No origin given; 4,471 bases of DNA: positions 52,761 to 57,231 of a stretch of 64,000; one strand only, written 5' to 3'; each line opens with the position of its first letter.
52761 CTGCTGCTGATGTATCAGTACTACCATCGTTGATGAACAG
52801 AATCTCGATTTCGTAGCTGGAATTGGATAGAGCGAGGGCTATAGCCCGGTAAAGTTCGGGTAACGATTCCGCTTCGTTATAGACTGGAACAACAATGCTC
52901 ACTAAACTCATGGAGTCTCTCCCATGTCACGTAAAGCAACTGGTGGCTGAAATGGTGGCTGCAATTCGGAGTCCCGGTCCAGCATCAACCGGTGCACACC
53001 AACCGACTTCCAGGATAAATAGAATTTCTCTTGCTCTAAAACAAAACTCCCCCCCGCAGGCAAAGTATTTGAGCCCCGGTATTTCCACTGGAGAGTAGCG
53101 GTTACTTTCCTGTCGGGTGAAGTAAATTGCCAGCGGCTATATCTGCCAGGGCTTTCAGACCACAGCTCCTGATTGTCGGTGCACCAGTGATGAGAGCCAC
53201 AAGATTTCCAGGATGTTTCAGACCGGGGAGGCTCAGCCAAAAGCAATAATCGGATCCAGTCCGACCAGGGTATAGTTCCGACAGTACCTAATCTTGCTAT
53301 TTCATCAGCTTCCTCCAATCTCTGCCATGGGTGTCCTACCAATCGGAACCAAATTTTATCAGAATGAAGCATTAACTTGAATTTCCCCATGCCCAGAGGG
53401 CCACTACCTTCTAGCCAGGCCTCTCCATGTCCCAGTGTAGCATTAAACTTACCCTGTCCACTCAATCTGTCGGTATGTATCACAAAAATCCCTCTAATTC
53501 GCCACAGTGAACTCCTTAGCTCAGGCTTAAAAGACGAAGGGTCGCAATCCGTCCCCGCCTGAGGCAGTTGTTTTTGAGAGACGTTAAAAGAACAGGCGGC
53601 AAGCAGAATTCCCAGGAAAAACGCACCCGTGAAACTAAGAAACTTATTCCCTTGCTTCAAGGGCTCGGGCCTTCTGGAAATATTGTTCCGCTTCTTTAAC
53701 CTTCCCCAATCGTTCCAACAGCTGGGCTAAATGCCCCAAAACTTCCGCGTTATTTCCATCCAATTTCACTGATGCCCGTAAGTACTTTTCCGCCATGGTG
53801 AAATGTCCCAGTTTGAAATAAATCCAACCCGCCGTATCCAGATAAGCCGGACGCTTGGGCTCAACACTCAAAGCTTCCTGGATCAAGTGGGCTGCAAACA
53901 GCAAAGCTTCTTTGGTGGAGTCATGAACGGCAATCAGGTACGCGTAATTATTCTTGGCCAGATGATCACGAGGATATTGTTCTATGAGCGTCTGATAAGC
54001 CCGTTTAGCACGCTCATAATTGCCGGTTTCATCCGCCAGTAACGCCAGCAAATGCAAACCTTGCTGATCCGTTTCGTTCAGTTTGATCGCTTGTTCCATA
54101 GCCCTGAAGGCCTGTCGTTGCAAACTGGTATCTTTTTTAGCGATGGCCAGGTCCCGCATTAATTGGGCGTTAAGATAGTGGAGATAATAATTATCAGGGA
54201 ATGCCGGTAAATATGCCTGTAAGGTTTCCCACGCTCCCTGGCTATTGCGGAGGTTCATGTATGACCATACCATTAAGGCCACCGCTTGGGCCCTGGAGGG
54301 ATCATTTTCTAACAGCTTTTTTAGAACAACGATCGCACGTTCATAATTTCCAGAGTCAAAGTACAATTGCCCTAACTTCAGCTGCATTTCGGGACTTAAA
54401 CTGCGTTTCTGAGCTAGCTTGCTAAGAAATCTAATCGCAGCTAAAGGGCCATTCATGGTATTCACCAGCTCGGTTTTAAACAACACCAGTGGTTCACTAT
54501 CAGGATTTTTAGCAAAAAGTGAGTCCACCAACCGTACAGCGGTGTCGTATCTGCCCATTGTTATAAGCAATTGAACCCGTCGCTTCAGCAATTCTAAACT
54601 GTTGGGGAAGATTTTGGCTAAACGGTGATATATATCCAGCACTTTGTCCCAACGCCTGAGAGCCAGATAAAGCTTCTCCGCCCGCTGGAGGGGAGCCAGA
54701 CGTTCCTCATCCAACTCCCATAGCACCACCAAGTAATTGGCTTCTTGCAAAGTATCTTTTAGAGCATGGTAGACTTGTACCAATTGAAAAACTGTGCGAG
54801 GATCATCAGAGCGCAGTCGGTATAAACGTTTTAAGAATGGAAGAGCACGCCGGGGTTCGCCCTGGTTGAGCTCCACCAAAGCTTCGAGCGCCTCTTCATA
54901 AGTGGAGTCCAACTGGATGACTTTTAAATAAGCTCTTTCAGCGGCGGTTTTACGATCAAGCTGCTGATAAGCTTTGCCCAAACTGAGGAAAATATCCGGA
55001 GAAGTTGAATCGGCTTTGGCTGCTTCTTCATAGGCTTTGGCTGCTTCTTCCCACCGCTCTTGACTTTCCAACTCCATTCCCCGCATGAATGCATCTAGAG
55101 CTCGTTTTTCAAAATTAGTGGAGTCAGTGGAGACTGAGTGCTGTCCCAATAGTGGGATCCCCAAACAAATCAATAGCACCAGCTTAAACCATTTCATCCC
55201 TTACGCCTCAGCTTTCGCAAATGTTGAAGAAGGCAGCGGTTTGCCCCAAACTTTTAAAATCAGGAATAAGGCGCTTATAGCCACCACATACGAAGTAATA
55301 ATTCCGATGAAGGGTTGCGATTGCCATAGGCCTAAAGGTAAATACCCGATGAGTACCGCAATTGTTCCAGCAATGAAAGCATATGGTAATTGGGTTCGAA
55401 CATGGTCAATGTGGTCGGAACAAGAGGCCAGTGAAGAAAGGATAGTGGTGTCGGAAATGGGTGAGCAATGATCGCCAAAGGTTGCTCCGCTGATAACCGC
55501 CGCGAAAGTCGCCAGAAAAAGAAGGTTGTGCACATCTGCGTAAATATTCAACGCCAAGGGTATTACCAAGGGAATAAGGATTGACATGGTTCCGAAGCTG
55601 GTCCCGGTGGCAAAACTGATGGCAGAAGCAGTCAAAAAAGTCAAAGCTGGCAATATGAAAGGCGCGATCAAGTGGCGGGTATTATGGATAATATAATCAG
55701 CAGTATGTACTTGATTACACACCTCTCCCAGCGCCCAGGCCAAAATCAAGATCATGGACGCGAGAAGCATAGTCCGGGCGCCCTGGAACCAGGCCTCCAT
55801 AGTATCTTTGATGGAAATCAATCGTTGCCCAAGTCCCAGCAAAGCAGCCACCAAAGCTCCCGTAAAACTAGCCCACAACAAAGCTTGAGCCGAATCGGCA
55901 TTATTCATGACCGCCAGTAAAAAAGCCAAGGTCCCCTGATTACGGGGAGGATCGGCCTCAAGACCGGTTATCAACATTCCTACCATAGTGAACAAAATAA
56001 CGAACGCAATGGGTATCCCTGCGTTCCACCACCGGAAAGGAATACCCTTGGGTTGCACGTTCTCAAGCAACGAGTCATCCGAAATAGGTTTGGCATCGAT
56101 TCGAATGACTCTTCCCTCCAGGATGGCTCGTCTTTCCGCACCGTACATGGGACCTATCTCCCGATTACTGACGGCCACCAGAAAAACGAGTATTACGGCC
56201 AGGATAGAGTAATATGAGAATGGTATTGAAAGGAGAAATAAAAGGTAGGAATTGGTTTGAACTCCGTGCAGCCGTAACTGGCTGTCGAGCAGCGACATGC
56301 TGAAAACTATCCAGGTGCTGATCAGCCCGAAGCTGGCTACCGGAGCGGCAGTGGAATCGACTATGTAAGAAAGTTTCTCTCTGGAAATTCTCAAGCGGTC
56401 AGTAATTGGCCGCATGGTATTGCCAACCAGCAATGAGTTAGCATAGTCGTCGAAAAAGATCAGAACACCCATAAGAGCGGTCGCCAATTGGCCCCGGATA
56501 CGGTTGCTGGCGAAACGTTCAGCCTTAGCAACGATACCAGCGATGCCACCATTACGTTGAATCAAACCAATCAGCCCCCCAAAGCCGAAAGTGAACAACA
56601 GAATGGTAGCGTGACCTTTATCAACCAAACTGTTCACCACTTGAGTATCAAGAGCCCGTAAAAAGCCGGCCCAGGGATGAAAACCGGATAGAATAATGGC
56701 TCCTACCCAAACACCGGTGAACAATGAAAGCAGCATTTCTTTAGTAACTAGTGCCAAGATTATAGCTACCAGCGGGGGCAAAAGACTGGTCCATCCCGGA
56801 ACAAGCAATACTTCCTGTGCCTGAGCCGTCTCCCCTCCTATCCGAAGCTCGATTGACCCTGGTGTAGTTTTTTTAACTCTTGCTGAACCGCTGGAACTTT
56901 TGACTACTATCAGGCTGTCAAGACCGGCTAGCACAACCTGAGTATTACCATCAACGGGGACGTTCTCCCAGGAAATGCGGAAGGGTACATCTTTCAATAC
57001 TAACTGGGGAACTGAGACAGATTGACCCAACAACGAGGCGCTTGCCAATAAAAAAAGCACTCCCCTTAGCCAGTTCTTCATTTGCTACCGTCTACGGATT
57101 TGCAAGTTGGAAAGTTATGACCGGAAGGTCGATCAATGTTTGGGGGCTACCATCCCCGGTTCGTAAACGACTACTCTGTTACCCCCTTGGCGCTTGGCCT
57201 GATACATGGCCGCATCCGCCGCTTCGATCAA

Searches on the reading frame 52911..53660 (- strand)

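Call 25: search_protein_families(library=ncbifam, proteins=[window:52911-53660:-], max_evalue=0.01)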
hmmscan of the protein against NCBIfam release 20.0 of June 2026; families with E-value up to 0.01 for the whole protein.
window:52911-53660:- (250 aa): 1 family
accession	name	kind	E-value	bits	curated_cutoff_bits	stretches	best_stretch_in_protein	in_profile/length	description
TIGR00548.1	lolB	equivalog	0.0031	17.1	59.6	0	13-120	7-116/202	lipoprotein insertase outer membrane protein LolB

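Call 26: search_protein_families(library=pfam, proteins=[window:52911-53660:-], max_evalue=0.01)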
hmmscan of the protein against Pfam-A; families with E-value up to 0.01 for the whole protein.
window:52911-53660:- (250 aa): 0 families

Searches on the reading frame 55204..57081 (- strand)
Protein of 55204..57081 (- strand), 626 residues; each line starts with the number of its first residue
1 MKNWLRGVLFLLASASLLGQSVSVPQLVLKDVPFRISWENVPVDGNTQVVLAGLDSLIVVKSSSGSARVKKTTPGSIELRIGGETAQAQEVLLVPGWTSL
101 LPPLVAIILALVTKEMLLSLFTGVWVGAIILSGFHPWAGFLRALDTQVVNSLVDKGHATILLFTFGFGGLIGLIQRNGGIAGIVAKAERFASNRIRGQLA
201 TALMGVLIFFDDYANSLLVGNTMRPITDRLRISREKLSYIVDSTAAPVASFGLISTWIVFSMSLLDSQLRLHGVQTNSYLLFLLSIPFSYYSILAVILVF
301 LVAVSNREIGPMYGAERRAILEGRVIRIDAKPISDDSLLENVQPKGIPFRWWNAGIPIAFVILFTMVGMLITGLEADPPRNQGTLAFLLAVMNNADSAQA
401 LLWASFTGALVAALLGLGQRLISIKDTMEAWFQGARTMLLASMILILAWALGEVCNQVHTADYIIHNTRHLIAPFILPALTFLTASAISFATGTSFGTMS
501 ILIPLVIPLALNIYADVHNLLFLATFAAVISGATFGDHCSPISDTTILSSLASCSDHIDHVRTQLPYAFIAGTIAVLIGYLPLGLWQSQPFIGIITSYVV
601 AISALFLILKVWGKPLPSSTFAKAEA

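Call 11: find_encoding_contigs(protein=window:55204-57081:-, flank=10000, max_places=2)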
Protein window:55204-57081:- (626 aa): 4 contigs read that carry it; 2 places shown.
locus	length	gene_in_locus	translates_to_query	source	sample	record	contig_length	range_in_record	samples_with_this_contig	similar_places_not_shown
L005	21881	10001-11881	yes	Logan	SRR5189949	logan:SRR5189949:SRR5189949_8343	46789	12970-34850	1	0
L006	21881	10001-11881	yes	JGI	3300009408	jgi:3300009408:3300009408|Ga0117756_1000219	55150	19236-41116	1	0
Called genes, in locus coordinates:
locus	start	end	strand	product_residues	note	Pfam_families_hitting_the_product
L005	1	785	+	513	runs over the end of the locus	PF00117:GATase, PF07722:Peptidase_C26, PF02540:NAD_synthase (faint), PF00958:GMP_synt_C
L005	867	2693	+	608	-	PF13522:GATase_6, PF13537:GATase_7, PF01380:SIS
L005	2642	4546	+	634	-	PF04348:LppC (weak), PF13433:Peripla_BP_5 (weak), PF13458:Peripla_BP_6, PF01094:ANF_receptor (weak)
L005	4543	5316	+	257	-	PF02578:Cu-oxidase_4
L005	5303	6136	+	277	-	PF02673:BacA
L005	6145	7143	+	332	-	-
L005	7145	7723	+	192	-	PF07638:Sigma70_ECF (weak), PF04542:Sigma70_r2, PF08281:Sigma70_r4_2, PF04545:Sigma70_r4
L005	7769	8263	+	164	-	PF13490:zf-HC2 (weak)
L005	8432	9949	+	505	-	PF13185:GAF_2 (faint), PF01590:GAF (faint), PF13492:GAF_3 (faint), PF00990:GGDEF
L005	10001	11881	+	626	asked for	PF03553:Na_H_antiporter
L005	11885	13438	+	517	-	PF07719:TPR_2 (faint), PF13424:TPR_12 (faint), PF21033:RMD1-3 (faint), PF13414:TPR_11, PF13432:TPR_16 (weak), PF14559:TPR_19 (weak), PF12895:ANAPC3 (weak), PF13432:TPR_16 (weak), +14 more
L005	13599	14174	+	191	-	-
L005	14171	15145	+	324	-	PF00535:Glycos_transf_2, PF10111:Glyco_tranf_2_2, PF13641:Glyco_tranf_2_3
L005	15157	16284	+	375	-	PF20706:GT4-conflict (weak), PF00534:Glycos_transf_1, PF13692:Glyco_trans_1_4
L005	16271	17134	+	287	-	PF00535:Glycos_transf_2, PF13641:Glyco_tranf_2_3, PF13632:Glyco_trans_2_3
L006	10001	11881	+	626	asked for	PF03553:Na_H_antiporter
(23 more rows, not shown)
